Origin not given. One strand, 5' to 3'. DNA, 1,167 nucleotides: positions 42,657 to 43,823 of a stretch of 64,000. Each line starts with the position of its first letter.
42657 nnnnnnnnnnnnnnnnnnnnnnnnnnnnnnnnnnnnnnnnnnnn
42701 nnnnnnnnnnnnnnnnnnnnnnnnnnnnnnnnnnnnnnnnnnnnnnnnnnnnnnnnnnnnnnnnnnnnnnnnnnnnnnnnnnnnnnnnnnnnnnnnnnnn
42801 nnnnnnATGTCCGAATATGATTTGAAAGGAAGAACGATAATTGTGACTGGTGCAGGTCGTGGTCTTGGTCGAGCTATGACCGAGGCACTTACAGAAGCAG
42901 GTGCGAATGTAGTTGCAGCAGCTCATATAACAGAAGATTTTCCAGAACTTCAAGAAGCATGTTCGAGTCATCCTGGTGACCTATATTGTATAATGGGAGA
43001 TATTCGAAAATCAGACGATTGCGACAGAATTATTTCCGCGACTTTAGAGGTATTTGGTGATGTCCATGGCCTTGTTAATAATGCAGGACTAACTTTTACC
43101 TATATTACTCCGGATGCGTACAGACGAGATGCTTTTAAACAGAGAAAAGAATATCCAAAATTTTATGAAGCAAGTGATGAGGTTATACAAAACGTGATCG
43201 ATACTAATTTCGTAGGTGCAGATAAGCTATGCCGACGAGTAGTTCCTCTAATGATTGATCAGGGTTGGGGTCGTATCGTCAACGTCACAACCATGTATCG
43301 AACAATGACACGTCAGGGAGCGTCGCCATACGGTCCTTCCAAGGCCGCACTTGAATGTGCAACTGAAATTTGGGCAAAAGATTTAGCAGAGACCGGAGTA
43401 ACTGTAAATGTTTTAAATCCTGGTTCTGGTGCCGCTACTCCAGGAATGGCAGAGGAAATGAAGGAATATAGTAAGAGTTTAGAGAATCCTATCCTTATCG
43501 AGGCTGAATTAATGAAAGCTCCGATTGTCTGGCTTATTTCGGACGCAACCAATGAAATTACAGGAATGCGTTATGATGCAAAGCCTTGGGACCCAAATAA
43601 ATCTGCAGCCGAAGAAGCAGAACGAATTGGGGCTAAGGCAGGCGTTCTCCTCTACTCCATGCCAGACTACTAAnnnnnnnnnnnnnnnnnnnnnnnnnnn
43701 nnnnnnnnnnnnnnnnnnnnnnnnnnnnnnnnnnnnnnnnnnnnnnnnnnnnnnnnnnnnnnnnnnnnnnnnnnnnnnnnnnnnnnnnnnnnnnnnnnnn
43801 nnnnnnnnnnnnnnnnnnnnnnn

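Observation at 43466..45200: MetE-like gene inserted between 219-bp direct repeats that duplicate the 3' end of the SDR gene: Campbell-type integration footprint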

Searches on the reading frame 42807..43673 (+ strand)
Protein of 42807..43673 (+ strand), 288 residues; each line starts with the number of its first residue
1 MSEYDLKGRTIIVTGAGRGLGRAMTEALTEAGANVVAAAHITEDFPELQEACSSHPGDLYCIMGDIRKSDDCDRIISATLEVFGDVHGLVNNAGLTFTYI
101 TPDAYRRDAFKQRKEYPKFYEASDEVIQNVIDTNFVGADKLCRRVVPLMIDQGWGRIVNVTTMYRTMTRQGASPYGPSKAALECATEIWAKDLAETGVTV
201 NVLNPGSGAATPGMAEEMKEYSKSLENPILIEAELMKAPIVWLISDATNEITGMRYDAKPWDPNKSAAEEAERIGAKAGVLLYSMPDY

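Call 7: search_protein_families(library=pfam, proteins=[window:42816-43673:+])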
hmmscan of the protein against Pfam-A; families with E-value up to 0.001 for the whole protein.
window:42816-43673:+ (285 aa): 3 families
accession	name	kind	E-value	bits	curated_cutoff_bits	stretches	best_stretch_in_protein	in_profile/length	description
PF00106.31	adh_short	-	4e-41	141.1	26.6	1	7-212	2-188/195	short chain dehydrogenase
PF13561.12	adh_short_C2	-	2.8e-31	109.4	27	1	12-251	1-227/236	Enoyl-(Acyl carrier protein) reductase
PF08659.16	KR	-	1e-05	26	22.6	1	7-92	2-91/180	KR domain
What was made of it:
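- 42807..43673 (+): Intact SDR-family oxidoreductase gene (288 aa). It acts as a conserved anchor between variable cassettes. PF00106/PF13561 (call 7).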

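Call 10: find_encoding_contigs(protein=window:42816-43673:+, flank=10000, max_places=10)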
Protein window:42816-43673:+ (285 aa): no gene with exactly this product is on record in the collection.

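Call 12: find_related_loci(query=window:42816-43673:+, collection=genome_contigs, flank=10000)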
Query window:42816-43673:+ (285 aa) in genome_contigs; peptide patterns used: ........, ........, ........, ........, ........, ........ (x = any residue, [..] = any of these).
55 stretches matched a pattern; 32 encode a relative of the query (tblastn E <= 1e-3); 32 distinct loci.
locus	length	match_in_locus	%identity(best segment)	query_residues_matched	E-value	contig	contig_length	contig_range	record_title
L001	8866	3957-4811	87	1-285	2e-171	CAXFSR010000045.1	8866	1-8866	MAG TPA_asm: uncultured Nitrospinaceae bacterium isolate ERR599111_metabat2_112 genome assembly, contig: ERZ841489.75872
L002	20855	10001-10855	77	1-285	9e-156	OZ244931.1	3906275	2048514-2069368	MAG: Alphaproteobacteria bacterium isolate 81e4cf52-faa7-4468-87d0-1594d19733c2 genome assembly, chromosome: 1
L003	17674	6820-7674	76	1-285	4e-155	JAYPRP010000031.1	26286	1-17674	MAG: Rhodospirillaceae bacterium isolate SD3107_S37.maxbin.038_sub NODE_377_length_26286_cov_6.88088, whole genome shotg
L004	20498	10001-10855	76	1-285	9e-155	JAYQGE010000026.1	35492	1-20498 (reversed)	MAG: Rhodospirillaceae bacterium isolate SD9007_COM_concoct_bins.tsv.127_sub NODE_630_length_35492_cov_14.593532, whole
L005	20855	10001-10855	76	1-285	6e-154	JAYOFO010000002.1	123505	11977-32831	MAG: Rhodospirillaceae bacterium isolate 139551_S153_metabat_bins_2.tsv.032 NODE_76_length_123505_cov_18.946659, whole g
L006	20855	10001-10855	75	1-285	4e-153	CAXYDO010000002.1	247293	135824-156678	MAG: uncultured Alphaproteobacteria bacterium isolate FRAM_RAS_F4_11_2016-MAG_9 genome assembly, contig: FRAM_RAS_F4_11_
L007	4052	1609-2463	75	1-285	1e-157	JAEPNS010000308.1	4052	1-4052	MAG: Alphaproteobacteria bacterium isolate HXMU1420-4 NODE_308_length_4052_cov_3.684780, whole genome shotgun sequence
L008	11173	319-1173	75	1-285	1e-152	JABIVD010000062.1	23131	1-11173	MAG: Rhodospirillaceae bacterium isolate SI072_bin63 k141_2264759, whole genome shotgun sequence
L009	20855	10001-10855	75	1-285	1e-152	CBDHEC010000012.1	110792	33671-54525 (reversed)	MAG: Alphaproteobacteria bacterium isolate 1c81f69c-037a-4853-b6df-20dfcc48d13e genome assembly, contig: contig_12, whol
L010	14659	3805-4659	76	1-285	4e-152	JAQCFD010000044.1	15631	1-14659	MAG: Proteobacteria bacterium isolate casp40-mb.141 NODE_8941_length_15631_cov_0.061872, whole genome shotgun sequence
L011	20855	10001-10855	75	1-285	5e-152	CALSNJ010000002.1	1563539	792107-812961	MAG: uncultured Alphaproteobacteria bacterium isolate K_MB42 genome assembly, contig: scaffold_12713_K_MB42, whole genom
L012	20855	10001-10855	75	1-285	6e-152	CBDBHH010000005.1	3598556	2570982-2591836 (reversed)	MAG: Alphaproteobacteria bacterium isolate bcc394d7-c654-44df-b0f3-7ba1a8824e42 genome assembly, contig: contig_5, whole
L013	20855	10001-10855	76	1-285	4e-151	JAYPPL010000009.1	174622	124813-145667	MAG: Alphaproteobacteria bacterium isolate SD3109_NP_metabat_bins_2.tsv.138 contig_5821_pilon, whole genome shotgun sequ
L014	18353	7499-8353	75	1-285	7e-151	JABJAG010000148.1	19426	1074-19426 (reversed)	MAG: Alphaproteobacteria bacterium isolate SI073_bin183 k141_1696090, whole genome shotgun sequence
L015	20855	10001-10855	75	1-285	1e-150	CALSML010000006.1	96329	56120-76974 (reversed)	MAG: uncultured Alphaproteobacteria bacterium isolate A_MB178 genome assembly, contig: contig_12700_A_MB178, whole genom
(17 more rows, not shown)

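Call 29: find_homologous_proteins(query=window:42816-43673:+)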
Query window:42816-43673:+ (285 aa): 7899 proteins with E <= 0.001 among 8000 candidates; the best 120 are listed.
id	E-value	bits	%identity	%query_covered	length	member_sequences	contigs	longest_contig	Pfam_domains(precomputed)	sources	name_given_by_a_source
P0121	4.0e-184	628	97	100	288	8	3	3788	PF08659.17,PF13561.13,PF00106.32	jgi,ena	-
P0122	6.3e-167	572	88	100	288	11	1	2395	PF08659.17,PF13561.13,PF00106.32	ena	-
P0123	1.6e-165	567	87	100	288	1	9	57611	PF08659.17,PF13561.13,PF00106.32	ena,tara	tara:strand:- start:1575 stop:2441 length:867 start_codon:yes stop_codon:yes gene_type:complete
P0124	2.1e-165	567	87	100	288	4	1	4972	PF13561.13,PF00106.32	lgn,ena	-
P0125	4.2e-165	566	87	100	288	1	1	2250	PF08659.17,PF13561.13,PF00106.32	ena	-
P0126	4.3e-164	563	87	100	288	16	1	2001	PF08659.17,PF13561.13,PF00106.32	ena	-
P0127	5.5e-164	562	87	100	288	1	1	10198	PF08659.17,PF13561.13,PF00106.32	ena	-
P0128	1.3e-153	528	80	100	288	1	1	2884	PF08659.17,PF13561.13,PF00106.32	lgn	-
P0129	1.8e-148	511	76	100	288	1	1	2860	PF08659.17,PF13561.13,PF00106.32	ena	-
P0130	3.3e-148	511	76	100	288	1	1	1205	PF08659.17,PF13561.13,PF00106.32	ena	-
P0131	4.6e-148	510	76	100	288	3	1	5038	PF08659.17,PF13561.13,PF00106.32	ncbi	ncbi:MAG: SDR family oxidoreductase [Rhodospirillaceae bacterium]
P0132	1.1e-147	509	76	100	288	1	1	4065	PF08659.17,PF13561.13,PF00106.32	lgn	-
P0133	3.2e-147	507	76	100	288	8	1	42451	PF08659.17,PF13561.13,PF00106.32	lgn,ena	-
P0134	9.8e-147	506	75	100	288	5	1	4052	PF08659.17,PF13561.13,PF00106.32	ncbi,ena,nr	ncbi:MAG: SDR family oxidoreductase [Alphaproteobacteria bacterium]|nr:SDR family oxidoreductase [Al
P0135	2.7e-146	504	75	100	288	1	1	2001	PF08659.17,PF13561.13,PF00106.32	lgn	-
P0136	1.9e-145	502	75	100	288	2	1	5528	PF08659.17,PF13561.13,PF00106.32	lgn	-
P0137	3.9e-145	501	76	100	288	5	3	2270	PF08659.17,PF13561.13,PF00106.32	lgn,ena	-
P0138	5.5e-145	500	76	100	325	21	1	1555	PF08659.17,PF13561.13,PF00106.32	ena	-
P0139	5.9e-145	500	76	100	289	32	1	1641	PF08659.17,PF13561.13,PF00106.32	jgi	-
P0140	8.4e-145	499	75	100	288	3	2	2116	PF08659.17,PF13561.13,PF00106.32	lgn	-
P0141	1.7e-144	498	75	100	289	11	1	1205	PF08659.17,PF13561.13,PF00106.32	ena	-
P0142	4.8e-144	497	75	100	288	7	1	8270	PF08659.17,PF13561.13,PF00106.32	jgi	jgi:3-oxoacyl-[acyl-carrier protein] reductase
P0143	6.0e-144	497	75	100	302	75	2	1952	PF08659.17,PF13561.13,PF00106.32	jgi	jgi:3-oxoacyl-[acyl-carrier protein] reductase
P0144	6.7e-144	496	75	100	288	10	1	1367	PF08659.17,PF13561.13,PF00106.32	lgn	-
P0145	2.6e-143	495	75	100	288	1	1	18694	PF08659.17,PF13561.13,PF00106.32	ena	-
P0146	4.6e-143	494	75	100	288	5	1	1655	PF08659.17,PF13561.13,PF00106.32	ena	-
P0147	4.8e-143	494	75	100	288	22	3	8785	PF08659.17,PF13561.13,PF00106.32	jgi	jgi:NAD(P)-dependent dehydrogenase (short-subunit alcohol dehydrogenase family)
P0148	4.8e-143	494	76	100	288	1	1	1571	PF08659.17,PF13561.13,PF00106.32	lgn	-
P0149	5.2e-143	494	75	99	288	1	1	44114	PF08659.17,PF13561.13,PF00106.32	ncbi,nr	ncbi:MAG: hypothetical protein CL573_09265 [Alphaproteobacteria bacterium]|nr:hypothetical protein [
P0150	1.3e-142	492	74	100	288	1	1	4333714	PF08659.17,PF13561.13,PF00106.32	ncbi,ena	-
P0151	6.6e-142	490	74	100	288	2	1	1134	PF08659.17,PF13561.13,PF00106.32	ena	-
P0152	2.3e-141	488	73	100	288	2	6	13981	PF08659.17,PF13561.13,PF00106.32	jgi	jgi:NAD(P)-dependent dehydrogenase (short-subunit alcohol dehydrogenase family)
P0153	3.0e-141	488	75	100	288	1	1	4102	PF13561.13,PF00106.32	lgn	-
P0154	3.1e-141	488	73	100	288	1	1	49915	PF08659.17,PF13561.13,PF00106.32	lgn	-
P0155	4.9e-141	487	74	100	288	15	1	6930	PF08659.17,PF13561.13,PF00106.32,PF01370.28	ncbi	-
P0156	7.4e-141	486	72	100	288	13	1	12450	PF08659.17,PF13561.13,PF00106.32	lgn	-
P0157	7.5e-139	480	73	100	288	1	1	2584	PF08659.17,PF13561.13,PF00106.32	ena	-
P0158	9.2e-139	480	72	100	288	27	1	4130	PF08659.17,PF13561.13,PF00106.32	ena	-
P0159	1.7e-138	479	72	100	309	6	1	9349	PF08659.17,PF13561.13,PF00106.32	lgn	-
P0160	7.1e-138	477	72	100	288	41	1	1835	PF08659.17,PF13561.13,PF00106.32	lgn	-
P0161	7.4e-135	467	71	100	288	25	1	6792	PF08659.17,PF13561.13,PF00106.32,PF01370.28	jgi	-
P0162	1.3e-133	463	70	100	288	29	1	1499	PF08659.17,PF13561.13,PF00106.32,PF01370.28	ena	-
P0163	3.8e-131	455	70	99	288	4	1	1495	PF08659.17,PF13561.13,PF00106.32,PF01370.28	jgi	-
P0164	7.2e-129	447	67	100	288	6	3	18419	PF08659.17,PF13561.13,PF00106.32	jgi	jgi:3-oxoacyl-[acyl-carrier protein] reductase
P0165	3.1e-128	445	68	100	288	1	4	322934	PF08659.17,PF13561.13,PF00106.32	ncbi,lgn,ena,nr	ncbi:MAG: SDR family NAD(P)-dependent oxidoreductase [Alphaproteobacteria bacterium]|nr:SDR family N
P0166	4.9e-128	444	67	100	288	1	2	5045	PF08659.17,PF13561.13,PF00106.32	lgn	-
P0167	5.7e-128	444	69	100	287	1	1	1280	PF08659.17,PF13561.13,PF00106.32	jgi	jgi:3-oxoacyl-[acyl-carrier protein] reductase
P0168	7.0e-128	444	67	100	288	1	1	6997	PF08659.17,PF13561.13,PF00106.32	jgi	jgi:3-oxoacyl-[acyl-carrier protein] reductase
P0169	1.7e-126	439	67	100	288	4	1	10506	PF08659.17,PF13561.13,PF00106.32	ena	-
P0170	2.0e-126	439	67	100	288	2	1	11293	PF13561.13,PF00106.32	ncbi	-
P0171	5.9e-122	424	65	100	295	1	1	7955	PF13561.13,PF00106.32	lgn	-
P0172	2.3e-121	423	66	99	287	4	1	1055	PF08659.17,PF13561.13,PF00106.32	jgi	-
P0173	3.3e-121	422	66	99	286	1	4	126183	PF13561.13,PF00106.32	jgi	jgi:NAD(P)-dependent dehydrogenase (short-subunit alcohol dehydrogenase family)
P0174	9.1e-121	421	65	100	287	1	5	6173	PF13561.13,PF00106.32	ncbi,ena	-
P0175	1.0e-120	420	65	99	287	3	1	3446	PF08659.17,PF13561.13,PF00106.32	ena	-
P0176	7.9e-120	418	66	98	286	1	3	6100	PF08659.17,PF13561.13,PF00106.32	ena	-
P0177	4.2e-119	415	65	99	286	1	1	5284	PF13561.13,PF00106.32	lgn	-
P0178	3.0e-118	412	64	100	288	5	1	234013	PF13561.13,PF00106.32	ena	-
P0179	4.6e-118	412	63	100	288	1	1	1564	PF13561.13,PF00106.32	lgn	-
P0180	4.8e-118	412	66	99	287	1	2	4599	PF08659.17,PF13561.13,PF13460.13,PF00106.32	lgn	-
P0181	6.8e-118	411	66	100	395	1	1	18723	PF13561.13,PF00106.32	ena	-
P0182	4.9e-117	408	64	100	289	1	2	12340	PF13561.13,PF00106.32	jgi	jgi:3-oxoacyl-[acyl-carrier protein] reductase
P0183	8.6e-113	394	62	100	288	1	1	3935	PF13561.13,PF00106.32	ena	-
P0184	4.2e-109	382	63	100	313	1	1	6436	PF08659.17,PF13561.13,PF00106.32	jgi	jgi:3-oxoacyl-[acyl-carrier protein] reductase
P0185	4.9e-92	326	57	96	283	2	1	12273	PF13561.13,PF00106.32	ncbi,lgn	-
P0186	7.6e-92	326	56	99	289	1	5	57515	PF13561.13,PF00106.32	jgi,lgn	jgi:3-oxoacyl-[acyl-carrier protein] reductase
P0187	2.6e-91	324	57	99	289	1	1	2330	PF13561.13,PF00106.32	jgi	jgi:3-oxoacyl-[acyl-carrier protein] reductase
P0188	6.8e-91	323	56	98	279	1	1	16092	PF13561.13,PF00106.32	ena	-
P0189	3.6e-90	320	56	97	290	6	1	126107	PF13561.13,PF00106.32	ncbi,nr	ncbi:MAG: SDR family oxidoreductase [Alphaproteobacteria bacterium]|nr:SDR family oxidoreductase [Al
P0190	3.7e-90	320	56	97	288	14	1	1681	PF13561.13,PF00106.32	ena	-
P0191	5.2e-90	320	56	96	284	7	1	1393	PF13561.13,PF00106.32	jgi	jgi:NAD(P)-dependent dehydrogenase (short-subunit alcohol dehydrogenase family)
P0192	7.3e-90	319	57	99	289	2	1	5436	PF13561.13,PF00106.32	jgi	jgi:3-oxoacyl-[acyl-carrier protein] reductase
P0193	7.5e-90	319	57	99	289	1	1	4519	PF13561.13,PF00106.32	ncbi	-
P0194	1.2e-89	318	55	99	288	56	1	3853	PF13561.13,PF00106.32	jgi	jgi:NAD(P)-dependent dehydrogenase (short-subunit alcohol dehydrogenase family)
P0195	1.7e-89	318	58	97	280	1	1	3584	PF13561.13,PF00106.32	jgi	jgi:3-oxoacyl-[acyl-carrier protein] reductase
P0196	3.2e-89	317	56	97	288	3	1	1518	PF13561.13,PF00106.32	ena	-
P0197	4.2e-89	317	55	97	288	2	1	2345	PF13561.13,PF00106.32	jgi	-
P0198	4.7e-89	317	55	97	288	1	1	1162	PF13561.13,PF00106.32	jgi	jgi:3-oxoacyl-[acyl-carrier protein] reductase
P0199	4.9e-89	316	56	99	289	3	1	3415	PF13561.13,PF00106.32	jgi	-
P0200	5.5e-89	316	55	99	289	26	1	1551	PF13561.13,PF00106.32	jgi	-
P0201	6.7e-89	316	56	98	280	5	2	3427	PF13561.13,PF00106.32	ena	-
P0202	1.0e-88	315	56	99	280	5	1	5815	PF08659.17,PF13561.13,PF00106.32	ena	-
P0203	2.0e-88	314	55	97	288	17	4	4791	PF13561.13,PF00106.32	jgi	jgi:3-oxoacyl-[acyl-carrier protein] reductase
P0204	3.8e-88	314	55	96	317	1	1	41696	PF13561.13,PF00106.32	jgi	jgi:3-oxoacyl-[acyl-carrier protein] reductase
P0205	4.1e-88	313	55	97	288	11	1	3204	PF13561.13,PF00106.32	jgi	jgi:NAD(P)-dependent dehydrogenase (short-subunit alcohol dehydrogenase family)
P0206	6.3e-88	313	55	96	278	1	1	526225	PF08659.17,PF13561.13,PF00106.32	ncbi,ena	-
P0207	1.5e-87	312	55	98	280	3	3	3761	PF08659.17,PF13561.13,PF00106.32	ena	-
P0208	2.3e-87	311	54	97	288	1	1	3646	PF13561.13,PF00106.32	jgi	jgi:NAD(P)-dependent dehydrogenase (short-subunit alcohol dehydrogenase family)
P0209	3.6e-87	310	55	97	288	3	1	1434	PF13561.13,PF00106.32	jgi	jgi:NAD(P)-dependent dehydrogenase (short-subunit alcohol dehydrogenase family)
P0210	4.4e-87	310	56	97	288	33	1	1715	PF13561.13,PF00106.32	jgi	jgi:NAD(P)-dependent dehydrogenase (short-subunit alcohol dehydrogenase family)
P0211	5.0e-87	310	55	97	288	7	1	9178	PF13561.13,PF00106.32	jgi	-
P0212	6.7e-87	310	55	98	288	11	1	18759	PF13561.13,PF00106.32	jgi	jgi:NAD(P)-dependent dehydrogenase (short-subunit alcohol dehydrogenase family)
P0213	1.1e-86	309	56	98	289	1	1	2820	PF13561.13,PF00106.32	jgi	jgi:NAD(P)-dependent dehydrogenase (short-subunit alcohol dehydrogenase family)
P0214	1.6e-86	308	55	97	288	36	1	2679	PF13561.13,PF00106.32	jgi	jgi:NAD(P)-dependent dehydrogenase (short-subunit alcohol dehydrogenase family)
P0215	3.0e-86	307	55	98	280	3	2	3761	PF08659.17,PF13561.13,PF00106.32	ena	-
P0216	3.8e-86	307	54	97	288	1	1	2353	PF13561.13,PF00106.32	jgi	jgi:3-oxoacyl-[acyl-carrier protein] reductase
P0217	5.2e-86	307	53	98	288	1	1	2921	PF13561.13,PF00106.32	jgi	jgi:NAD(P)-dependent dehydrogenase (short-subunit alcohol dehydrogenase family)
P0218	6.6e-86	306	54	96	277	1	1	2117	PF13561.13,PF00106.32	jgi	-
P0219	7.8e-86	306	53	98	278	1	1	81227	PF13561.13,PF00106.32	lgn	-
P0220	8.5e-86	306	53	96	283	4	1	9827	PF13561.13,PF00106.32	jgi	jgi:3-oxoacyl-[acyl-carrier protein] reductase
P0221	9.7e-86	306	55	97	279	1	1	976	PF13561.13,PF00106.32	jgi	jgi:3-oxoacyl-[acyl-carrier protein] reductase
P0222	1.5e-85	305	54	97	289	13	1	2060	PF13561.13,PF00106.32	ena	-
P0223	2.2e-85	305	52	97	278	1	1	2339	PF13561.13,PF00106.32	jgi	jgi:3-oxoacyl-[acyl-carrier protein] reductase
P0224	2.2e-85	305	54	98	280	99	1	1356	PF08659.17,PF13561.13,PF00106.32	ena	-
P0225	2.5e-85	304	55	98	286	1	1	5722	PF13561.13,PF00106.32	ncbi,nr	ncbi:MAG: SDR family oxidoreductase [Variibacter sp.]|nr:SDR family oxidoreductase [Variibacter sp.]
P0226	4.1e-85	304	53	97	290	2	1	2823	PF13561.13,PF00106.32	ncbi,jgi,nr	ncbi:MAG: SDR family oxidoreductase [Alphaproteobacteria bacterium]|nr:SDR family oxidoreductase [Al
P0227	4.4e-85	304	54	97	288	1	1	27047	PF13561.13,PF00106.32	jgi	jgi:3-oxoacyl-[acyl-carrier protein] reductase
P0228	6.1e-85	303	53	98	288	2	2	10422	PF08659.17,PF13561.13,PF00106.32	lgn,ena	-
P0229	6.8e-85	303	55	99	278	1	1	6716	PF13561.13,PF00106.32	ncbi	-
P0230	6.9e-85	303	55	99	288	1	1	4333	PF13561.13,PF00106.32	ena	-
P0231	8.0e-85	303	53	98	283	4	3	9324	PF08659.17,PF13561.13,PF00106.32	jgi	jgi:3-oxoacyl-[acyl-carrier protein] reductase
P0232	9.0e-85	303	53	96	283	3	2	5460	PF13561.13,PF00106.32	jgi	-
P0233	1.1e-84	302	54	89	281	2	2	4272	PF13561.13,PF00106.32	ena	-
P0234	1.2e-84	302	54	97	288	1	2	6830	PF13561.13,PF00106.32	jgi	jgi:3-oxoacyl-[acyl-carrier protein] reductase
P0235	1.3e-84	302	54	97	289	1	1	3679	PF13561.13,PF00106.32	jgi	jgi:3-oxoacyl-[acyl-carrier protein] reductase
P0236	2.0e-84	301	53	99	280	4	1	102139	PF13561.13,PF00106.32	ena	-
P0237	2.9e-84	301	54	99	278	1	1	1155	PF13561.13,PF00106.32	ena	-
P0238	6.1e-84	300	53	98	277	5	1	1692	PF13561.13,PF00106.32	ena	-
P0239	8.4e-84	299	55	95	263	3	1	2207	PF13561.13,PF00106.32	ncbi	-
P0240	9.6e-84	299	53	97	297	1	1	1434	PF13561.13,PF00106.32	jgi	jgi:NAD(P)-dependent dehydrogenase (short-subunit alcohol dehydrogenase family)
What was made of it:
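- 42807..43673 (+): Homologues are all 288 aa (call 29).
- Checked: The SDR gene is 42807-43673, 288 aa, PF00106 (calls 7, 29).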

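Call 30: find_encoding_contigs(protein=P0121, flank=10000, max_places=10)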
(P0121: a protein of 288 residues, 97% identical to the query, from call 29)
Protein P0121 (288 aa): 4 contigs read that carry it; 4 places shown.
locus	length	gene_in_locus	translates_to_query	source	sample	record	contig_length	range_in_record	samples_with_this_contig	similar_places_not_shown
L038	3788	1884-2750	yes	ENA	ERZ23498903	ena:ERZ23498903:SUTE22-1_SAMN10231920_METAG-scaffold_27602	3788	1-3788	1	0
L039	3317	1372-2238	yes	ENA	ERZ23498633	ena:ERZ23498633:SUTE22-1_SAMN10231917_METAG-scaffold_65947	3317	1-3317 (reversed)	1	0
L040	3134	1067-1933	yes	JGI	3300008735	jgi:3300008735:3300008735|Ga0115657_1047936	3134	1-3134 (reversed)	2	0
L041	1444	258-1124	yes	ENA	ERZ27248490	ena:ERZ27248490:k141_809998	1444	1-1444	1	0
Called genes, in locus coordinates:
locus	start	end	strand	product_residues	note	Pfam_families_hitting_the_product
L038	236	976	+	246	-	-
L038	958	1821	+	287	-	PF01048:PNP_UDP_1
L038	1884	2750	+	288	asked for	PF00106:adh_short, PF08659:KR (faint), PF13561:adh_short_C2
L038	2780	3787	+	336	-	?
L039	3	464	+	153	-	?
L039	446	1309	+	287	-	PF01048:PNP_UDP_1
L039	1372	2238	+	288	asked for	PF00106:adh_short, PF08659:KR (faint), PF13561:adh_short_C2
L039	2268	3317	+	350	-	?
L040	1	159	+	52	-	?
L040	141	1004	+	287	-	PF01048:PNP_UDP_1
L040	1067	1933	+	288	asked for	PF00106:adh_short, PF08659:KR (faint), PF13561:adh_short_C2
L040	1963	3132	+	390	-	?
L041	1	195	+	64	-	?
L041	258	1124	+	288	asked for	PF00106:adh_short, PF08659:KR (faint), PF13561:adh_short_C2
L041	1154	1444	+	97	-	?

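Call 31: find_encoding_contigs(protein=window:42807-43673:+, flank=10000, max_places=10)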
Protein window:42807-43673:+ (288 aa): no gene with exactly this product is on record in the collection.
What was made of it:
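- Tried and rejected: The true start is 42807 (call 29), but that exact product was also not on record (call 31).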
